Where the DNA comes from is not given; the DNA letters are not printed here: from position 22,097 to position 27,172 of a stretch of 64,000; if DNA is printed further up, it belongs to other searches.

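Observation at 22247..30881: Tandem giant Upf1/Dna2-family helicase-nuclease genes (Hhe-like plus Nhi/Dna2-like) followed by a secreted thermonuclease - candidate anti-phage defence locus next to hipBA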

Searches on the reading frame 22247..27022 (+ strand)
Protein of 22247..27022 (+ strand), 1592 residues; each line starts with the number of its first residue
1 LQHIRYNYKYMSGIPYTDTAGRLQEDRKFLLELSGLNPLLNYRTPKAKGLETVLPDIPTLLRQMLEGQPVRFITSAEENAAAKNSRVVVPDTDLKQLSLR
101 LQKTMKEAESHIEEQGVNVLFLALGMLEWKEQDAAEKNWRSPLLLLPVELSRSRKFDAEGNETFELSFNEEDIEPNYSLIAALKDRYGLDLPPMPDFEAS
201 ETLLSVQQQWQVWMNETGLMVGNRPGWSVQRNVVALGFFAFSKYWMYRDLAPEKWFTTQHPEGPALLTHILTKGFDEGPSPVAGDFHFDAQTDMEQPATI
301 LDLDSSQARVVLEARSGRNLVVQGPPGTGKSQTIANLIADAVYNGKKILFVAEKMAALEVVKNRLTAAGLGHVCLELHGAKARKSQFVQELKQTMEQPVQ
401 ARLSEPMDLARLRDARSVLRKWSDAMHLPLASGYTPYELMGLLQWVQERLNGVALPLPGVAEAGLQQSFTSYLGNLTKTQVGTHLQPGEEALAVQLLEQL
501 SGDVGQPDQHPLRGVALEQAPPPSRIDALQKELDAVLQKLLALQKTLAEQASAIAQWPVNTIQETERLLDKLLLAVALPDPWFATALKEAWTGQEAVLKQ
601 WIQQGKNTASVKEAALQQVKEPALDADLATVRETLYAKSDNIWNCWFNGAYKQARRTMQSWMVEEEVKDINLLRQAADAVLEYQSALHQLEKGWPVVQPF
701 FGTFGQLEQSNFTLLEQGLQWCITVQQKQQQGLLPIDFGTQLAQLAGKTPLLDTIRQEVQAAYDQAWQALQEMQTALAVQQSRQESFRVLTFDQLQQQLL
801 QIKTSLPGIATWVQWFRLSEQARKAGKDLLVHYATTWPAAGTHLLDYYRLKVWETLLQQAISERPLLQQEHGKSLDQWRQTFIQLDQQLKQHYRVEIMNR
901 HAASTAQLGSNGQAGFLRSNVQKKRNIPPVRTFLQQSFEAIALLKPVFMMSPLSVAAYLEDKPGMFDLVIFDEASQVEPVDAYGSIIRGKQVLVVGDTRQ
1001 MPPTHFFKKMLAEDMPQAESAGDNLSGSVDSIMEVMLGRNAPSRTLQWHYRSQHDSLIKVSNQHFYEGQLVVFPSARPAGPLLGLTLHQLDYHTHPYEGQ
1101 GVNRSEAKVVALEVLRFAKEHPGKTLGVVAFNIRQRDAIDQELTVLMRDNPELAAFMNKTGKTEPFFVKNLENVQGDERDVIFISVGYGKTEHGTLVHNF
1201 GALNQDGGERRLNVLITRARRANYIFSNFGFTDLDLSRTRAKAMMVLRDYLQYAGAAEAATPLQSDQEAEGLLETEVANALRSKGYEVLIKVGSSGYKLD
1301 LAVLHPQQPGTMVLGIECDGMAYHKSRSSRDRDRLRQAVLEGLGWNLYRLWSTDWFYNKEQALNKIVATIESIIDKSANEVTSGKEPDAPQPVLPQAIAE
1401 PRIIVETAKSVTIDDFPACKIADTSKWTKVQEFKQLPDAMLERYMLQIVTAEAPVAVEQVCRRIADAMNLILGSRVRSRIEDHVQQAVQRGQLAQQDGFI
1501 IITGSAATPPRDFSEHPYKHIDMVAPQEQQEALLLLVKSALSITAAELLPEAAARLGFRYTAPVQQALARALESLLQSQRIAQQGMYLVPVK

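Call 6: search_protein_families(library=pfam, proteins=[window:22247-27022:+], max_evalue=0.01)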
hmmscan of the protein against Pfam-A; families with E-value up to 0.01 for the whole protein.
window:22247-27022:+ (1592 aa): 15 families
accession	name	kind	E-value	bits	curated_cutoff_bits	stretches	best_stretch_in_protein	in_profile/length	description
PF18741.7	MTES_1575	-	4.9e-33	113.5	38.2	1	1274-1370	2-96/96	REase_MTES_1575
PF13195.11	DUF4011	-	7.4e-29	101.2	22.2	1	30-183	2-158/158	Protein of unknown function (DUF4011)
PF13086.12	AAA_11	-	8.6e-16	58.9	27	2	303-413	2-124/257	AAA domain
PF13087.12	AAA_12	-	6.3e-14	52.4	27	1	1031-1227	4-192/195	AAA domain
PF13245.12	AAA_19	-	6.5e-08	33.3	25.1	1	308-381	2-78/134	AAA domain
PF13604.12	AAA_30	-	2.1e-06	28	27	1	303-365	2-66/191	AAA domain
PF11784.13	DUF3320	-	2e-05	24.9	25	1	1436-1476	7-48/50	Protein of unknown function (DUF3320)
PF04480.18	DUF559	-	9.6e-05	22.7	20.6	1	1315-1370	56-108/109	Protein of unknown function (DUF559)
PF04851.21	ResIII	-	0.00015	22.1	22.5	0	316-384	22-95/164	Type III restriction enzyme, res subunit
PF13191.12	AAA_16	-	0.0011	19.9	32.6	0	314-365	19-73/167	AAA ATPase domain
PF00270.35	DEAD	-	0.0012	19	26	1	306-370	3-70/167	DEAD/DEAH box helicase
PF09848.15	SLFN-g3_helicase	-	0.0021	17.9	24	0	320-392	4-74/354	Schlafen group 3, DNA/RNA helicase domain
PF01580.24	FtsK_SpoIIIE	-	0.0034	17.3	24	0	304-343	25-65/221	FtsK/SpoIIIE family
PF01443.25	Viral_helicase1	-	0.0035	17.6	21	0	320-342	1-23/228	Viral superfamily 1 RNA helicase core domain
PF01695.23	IstB_IS21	-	0.009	16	24.1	0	315-353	90-128/238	IstB-like ATP binding protein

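Call 7: search_protein_families(library=padloc, proteins=[window:22247-27022:+], max_evalue=0.01)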
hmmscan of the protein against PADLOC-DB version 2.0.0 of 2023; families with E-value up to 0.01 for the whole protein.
window:22247-27022:+ (1592 aa): 9 families
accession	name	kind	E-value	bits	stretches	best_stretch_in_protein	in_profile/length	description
PDLC05009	PDC-S37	-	0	1405.7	1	20-1586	7-1543/1550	-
PDLC02194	Hhe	-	4.6e-182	605.7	2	809-1374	1217-1784/1911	-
PDLC03920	MkoA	-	4.1e-33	112.8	1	297-1233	610-1080/1112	-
PDLC03924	MkoC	-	3.6e-21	73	2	753-1254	431-966/1136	-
PDLC03921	MkoA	-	2.3e-11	40.1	2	965-1070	1296-1400/1607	-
PDLC04140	mad8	-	4.5e-09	34.3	1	307-405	17-116/314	mads_8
PDLC02895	DpdJ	-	5.6e-06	21.4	0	965-1071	192-289/2112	DpdJ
PDLC05035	PDC-S53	-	0.00015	18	1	321-369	514-560/900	-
PDLC01734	typeIV_RecD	-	0.004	13.5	0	300-340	337-377/763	RecD_0_IVD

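Call 8: search_protein_families(library=ncbifam, proteins=[window:22247-27022:+], max_evalue=0.01)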
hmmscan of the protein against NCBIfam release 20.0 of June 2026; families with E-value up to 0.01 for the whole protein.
window:22247-27022:+ (1592 aa): 6 families
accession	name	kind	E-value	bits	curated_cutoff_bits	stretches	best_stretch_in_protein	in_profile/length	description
NF058533.1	antiphage_ProA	equivalog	0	1191.3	1500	1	18-1559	355-1902/1903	anti-phage protein ProA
NF042953.1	Hhe_antiphage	equivalog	3.6e-256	853.5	2000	2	750-1380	1059-1690/1797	DUF4011 domain-containing anti-phage protein Hhe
TIGR00376.1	TIGR00376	hypoth_equivalog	1.6e-23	83.1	348.9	2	941-1074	342-457/639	IGHMBP2 family helicase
NF040671.1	PLuB_AAA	exception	2.4e-18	65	999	2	297-398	811-910/1256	PLuB system helicase-like protein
TIGR01448.2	helicase_RecD2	equivalog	1.3e-05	23.5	500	1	292-352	306-366/713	SF1B family DNA helicase RecD2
NF038214.1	IS21_help_AAA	equivalog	0.008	15.9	200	0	316-353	89-126/232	IS21-like element helper ATPase IstB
